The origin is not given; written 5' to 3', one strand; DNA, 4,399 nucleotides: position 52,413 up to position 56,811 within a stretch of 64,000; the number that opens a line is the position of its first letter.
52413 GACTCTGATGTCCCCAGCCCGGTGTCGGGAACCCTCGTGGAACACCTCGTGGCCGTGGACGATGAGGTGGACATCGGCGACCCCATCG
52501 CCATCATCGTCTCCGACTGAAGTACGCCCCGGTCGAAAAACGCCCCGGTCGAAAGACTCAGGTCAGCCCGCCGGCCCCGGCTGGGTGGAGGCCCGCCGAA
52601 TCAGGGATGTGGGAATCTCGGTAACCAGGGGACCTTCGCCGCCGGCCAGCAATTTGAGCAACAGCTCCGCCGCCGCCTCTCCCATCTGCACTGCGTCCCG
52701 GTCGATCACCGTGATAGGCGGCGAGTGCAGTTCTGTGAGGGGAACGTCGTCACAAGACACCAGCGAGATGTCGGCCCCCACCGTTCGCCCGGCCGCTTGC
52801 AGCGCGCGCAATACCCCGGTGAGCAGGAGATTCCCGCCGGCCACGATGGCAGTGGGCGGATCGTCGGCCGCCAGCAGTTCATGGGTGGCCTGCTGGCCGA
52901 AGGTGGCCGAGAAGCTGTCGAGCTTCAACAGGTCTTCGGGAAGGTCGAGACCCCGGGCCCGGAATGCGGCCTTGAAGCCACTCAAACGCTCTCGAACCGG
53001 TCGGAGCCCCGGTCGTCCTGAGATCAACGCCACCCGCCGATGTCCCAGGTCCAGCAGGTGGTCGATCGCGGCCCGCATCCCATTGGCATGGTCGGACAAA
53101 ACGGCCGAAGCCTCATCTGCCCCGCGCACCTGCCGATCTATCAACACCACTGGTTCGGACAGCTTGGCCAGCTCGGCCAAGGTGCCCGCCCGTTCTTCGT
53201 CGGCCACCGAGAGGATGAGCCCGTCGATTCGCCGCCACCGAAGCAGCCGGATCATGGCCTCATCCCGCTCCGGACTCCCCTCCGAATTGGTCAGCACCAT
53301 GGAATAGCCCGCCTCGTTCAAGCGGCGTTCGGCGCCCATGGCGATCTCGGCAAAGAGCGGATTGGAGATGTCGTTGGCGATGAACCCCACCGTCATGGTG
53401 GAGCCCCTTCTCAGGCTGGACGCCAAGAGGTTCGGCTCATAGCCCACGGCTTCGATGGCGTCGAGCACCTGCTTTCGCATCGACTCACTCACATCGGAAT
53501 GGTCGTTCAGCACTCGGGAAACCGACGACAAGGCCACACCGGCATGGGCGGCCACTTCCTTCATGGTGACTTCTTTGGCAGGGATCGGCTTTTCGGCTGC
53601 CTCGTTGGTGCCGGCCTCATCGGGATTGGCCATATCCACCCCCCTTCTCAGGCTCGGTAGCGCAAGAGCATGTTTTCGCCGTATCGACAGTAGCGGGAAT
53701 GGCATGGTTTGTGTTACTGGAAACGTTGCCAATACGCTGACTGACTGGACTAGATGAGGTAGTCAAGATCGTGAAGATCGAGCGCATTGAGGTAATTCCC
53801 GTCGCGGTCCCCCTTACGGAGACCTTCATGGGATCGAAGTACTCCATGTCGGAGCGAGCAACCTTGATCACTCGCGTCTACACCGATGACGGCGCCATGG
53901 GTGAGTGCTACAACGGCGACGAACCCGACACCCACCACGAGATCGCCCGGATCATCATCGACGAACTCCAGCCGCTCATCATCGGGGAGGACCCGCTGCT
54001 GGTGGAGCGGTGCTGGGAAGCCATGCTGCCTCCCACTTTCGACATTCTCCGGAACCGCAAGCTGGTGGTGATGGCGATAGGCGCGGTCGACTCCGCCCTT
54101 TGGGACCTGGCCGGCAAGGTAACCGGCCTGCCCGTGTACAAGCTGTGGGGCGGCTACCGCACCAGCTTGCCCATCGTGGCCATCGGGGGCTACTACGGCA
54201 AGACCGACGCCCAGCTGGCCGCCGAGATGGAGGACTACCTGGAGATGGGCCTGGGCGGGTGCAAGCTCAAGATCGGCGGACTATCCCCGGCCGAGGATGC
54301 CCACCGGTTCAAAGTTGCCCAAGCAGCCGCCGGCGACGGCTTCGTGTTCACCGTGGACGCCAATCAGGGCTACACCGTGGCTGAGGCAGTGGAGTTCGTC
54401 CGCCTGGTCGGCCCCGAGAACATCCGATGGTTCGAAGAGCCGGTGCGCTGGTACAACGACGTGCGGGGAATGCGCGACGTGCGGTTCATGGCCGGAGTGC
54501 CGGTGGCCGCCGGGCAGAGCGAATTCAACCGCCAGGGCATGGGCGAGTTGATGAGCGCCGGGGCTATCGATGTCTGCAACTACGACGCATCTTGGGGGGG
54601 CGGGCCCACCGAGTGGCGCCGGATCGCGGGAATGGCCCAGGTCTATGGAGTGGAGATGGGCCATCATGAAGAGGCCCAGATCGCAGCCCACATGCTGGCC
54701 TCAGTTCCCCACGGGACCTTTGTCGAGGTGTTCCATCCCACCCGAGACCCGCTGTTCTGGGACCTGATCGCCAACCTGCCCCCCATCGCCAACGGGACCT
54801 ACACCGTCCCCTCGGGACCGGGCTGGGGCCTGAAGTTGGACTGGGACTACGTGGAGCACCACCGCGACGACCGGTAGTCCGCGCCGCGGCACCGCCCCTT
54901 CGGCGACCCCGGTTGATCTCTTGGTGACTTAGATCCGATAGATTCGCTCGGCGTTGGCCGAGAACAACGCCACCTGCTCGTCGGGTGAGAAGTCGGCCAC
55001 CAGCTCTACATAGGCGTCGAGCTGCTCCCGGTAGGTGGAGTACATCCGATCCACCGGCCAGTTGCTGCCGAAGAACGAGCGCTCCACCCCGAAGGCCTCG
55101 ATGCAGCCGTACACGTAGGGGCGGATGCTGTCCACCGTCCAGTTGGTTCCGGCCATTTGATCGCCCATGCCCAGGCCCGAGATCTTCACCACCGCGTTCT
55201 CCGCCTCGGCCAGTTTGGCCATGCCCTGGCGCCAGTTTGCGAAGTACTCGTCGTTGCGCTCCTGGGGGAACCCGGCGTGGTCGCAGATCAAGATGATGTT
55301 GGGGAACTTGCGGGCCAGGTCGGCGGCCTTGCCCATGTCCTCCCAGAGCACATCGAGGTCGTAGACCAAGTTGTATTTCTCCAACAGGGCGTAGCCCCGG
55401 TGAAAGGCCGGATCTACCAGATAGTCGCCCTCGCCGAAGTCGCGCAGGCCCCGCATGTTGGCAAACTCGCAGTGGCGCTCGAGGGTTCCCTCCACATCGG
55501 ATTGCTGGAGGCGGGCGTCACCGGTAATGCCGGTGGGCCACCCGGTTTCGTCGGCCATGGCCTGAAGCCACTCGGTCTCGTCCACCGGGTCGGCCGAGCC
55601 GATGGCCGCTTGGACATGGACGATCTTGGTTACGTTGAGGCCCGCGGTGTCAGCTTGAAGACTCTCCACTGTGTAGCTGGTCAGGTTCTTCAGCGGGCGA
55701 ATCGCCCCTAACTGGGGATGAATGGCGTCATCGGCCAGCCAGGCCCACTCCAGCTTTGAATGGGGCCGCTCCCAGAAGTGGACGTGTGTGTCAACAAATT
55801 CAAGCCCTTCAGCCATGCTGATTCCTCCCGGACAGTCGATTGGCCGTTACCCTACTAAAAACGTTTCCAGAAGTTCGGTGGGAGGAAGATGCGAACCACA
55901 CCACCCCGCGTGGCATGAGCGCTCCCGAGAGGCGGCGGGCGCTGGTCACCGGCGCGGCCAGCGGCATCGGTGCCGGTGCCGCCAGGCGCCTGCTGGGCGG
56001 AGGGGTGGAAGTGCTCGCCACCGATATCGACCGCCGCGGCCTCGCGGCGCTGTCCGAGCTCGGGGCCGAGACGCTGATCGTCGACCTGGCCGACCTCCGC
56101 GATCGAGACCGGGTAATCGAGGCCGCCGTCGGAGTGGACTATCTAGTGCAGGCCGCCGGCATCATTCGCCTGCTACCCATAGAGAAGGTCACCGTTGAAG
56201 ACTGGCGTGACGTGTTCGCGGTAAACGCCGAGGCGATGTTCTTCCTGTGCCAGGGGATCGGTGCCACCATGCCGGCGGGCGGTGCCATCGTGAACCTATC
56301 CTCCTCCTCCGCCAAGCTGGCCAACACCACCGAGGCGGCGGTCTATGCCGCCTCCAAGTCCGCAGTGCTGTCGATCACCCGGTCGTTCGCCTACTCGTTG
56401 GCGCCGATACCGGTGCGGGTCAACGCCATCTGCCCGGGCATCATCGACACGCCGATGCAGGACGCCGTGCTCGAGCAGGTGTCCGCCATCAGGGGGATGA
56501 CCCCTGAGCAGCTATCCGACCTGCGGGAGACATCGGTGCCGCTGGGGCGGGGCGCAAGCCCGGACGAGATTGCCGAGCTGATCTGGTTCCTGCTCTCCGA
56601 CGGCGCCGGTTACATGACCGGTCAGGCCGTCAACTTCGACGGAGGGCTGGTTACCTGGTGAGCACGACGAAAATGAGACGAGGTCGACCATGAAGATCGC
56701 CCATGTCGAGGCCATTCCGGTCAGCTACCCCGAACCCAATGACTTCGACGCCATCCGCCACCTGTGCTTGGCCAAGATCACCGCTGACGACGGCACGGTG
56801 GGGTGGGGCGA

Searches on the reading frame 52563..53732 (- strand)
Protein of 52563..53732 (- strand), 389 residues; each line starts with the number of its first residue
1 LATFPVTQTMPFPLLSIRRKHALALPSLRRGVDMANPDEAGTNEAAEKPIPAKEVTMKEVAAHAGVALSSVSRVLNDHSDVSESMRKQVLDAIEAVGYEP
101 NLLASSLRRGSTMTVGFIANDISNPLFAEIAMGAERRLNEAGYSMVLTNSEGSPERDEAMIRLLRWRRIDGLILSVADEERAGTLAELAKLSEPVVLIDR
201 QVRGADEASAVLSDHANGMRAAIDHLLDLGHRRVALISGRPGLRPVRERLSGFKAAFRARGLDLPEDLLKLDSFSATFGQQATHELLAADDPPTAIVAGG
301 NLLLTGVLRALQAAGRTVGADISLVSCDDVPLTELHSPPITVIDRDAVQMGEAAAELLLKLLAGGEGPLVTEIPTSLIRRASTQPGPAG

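Call 11: search_protein_families(library=pfam, proteins=[window:52563-53732:-], max_evalue=0.001)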
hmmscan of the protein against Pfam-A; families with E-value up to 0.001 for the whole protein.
window:52563-53732:- (389 aa): 4 families
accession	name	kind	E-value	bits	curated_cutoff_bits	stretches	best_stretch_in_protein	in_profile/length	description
PF13377.12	Peripla_BP_3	-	5.1e-35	121.5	26.5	1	223-383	1-167/167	Periplasmic binding protein-like domain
PF00532.27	Peripla_BP_1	-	5.2e-28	98.7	22.2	1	113-380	2-280/281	Periplasmic binding proteins and sugar binding domain of LacI family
PF13407.12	Peripla_BP_4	-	5.1e-17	62.7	35.1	1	115-365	1-257/258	Periplasmic binding protein domain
PF00356.27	LacI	-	4.7e-15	55.5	27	1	56-101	1-46/46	Bacterial regulatory proteins, lacI family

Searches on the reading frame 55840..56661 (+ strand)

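Call 11: search_protein_families(library=pfam, proteins=[window:55840-56661:+], max_evalue=0.001)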
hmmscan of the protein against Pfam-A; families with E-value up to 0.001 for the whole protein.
window:55840-56661:+ (273 aa): 5 families
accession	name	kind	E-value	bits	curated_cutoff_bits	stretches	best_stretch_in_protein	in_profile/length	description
PF13561.12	adh_short_C2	-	1.2e-50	172.8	27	1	38-270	1-235/236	Enoyl-(Acyl carrier protein) reductase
PF00106.31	adh_short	-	1.8e-38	132.4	26.6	1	34-212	3-192/195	short chain dehydrogenase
PF23441.1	SDR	-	1.1e-06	28.7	27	1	125-270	118-255/258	SDR-like rossmann domain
PF01370.27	Epimerase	-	3.1e-06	27.2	20.9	1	34-183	1-156/240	NAD dependent epimerase/dehydratase family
PF08659.16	KR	-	1.8e-05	25.2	22.6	1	35-174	4-154/180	KR domain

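Call 58: search_protein_families(library=ncbifam, proteins=[window:55840-56661:+], max_evalue=0.00001)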
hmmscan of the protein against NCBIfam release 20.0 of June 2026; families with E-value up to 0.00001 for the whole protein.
window:55840-56661:+ (273 aa): 206 families (the best 25 are shown)
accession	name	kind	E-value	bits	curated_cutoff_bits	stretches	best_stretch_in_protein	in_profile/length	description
NF005559.1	PRK07231.1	subfamily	3.2e-47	161.1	215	1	32-271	5-248/249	glucose 1-dehydrogenase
NF006074.0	PRK08220.1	equivalog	4.8e-46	157.4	312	1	31-269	8-246/251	2,3-dihydro-2,3-dihydroxybenzoate dehydrogenase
NF004198.0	PRK05653.1-3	equivalog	3.4e-45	154.4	296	1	29-271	5-247/248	3-oxoacyl-ACP reductase FabG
NF005472.0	PRK07067.1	equivalog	5.9e-45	153.8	338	1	31-270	6-254/257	L-iditol 2-dehydrogenase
TIGR04316.1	dhbA_paeA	equivalog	8.2e-44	150.1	300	1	34-269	1-246/250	2,3-dihydro-2,3-dihydroxybenzoate dehydrogenase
NF052558.1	MBtsdlDhBudC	equivalog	1.3e-42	146.1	270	1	32-271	4-242/250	meso-2,3-butanediol dehydrogenase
NF009466.0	PRK12826.1-2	subfamily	4.8e-42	144.1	222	1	31-271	3-245/248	3-oxoacyl-ACP reductase FabG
NF005309.0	PRK06841.1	subfamily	4.3e-41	141.1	286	1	32-270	16-252/255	GolD/DthD family dehydrogenase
NF004791.0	PRK06138.1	equivalog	5.6e-41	140.5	312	1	32-271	6-250/252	SDR family oxidoreductase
TIGR02415.1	23BDH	subfamily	6.6e-41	140.4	304.35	1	33-271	2-252/254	acetoin reductase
NF047923.1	pyridox_DH_SDR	equivalog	1.1e-40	139.8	325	1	30-273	2-243/243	pyridoxal 4-dehydrogenase, SDR-type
TIGR01830.1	3oxo_ACP_reduc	equivalog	3.1e-40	138.4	297.75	1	34-271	1-239/239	3-oxoacyl-[acyl-carrier-protein] reductase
NF005067.0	PRK06484.1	equivalog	1.2e-39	136.3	713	1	18-272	260-513/524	short chain dehydrogenase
NF004847.0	PRK06198.1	subfamily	1.3e-37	129.5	240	1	31-268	7-253/269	oxidoreductase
NF005007.0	PRK06398.1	equivalog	1.4e-37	129.2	341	1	32-271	8-246/259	aldose dehydrogenase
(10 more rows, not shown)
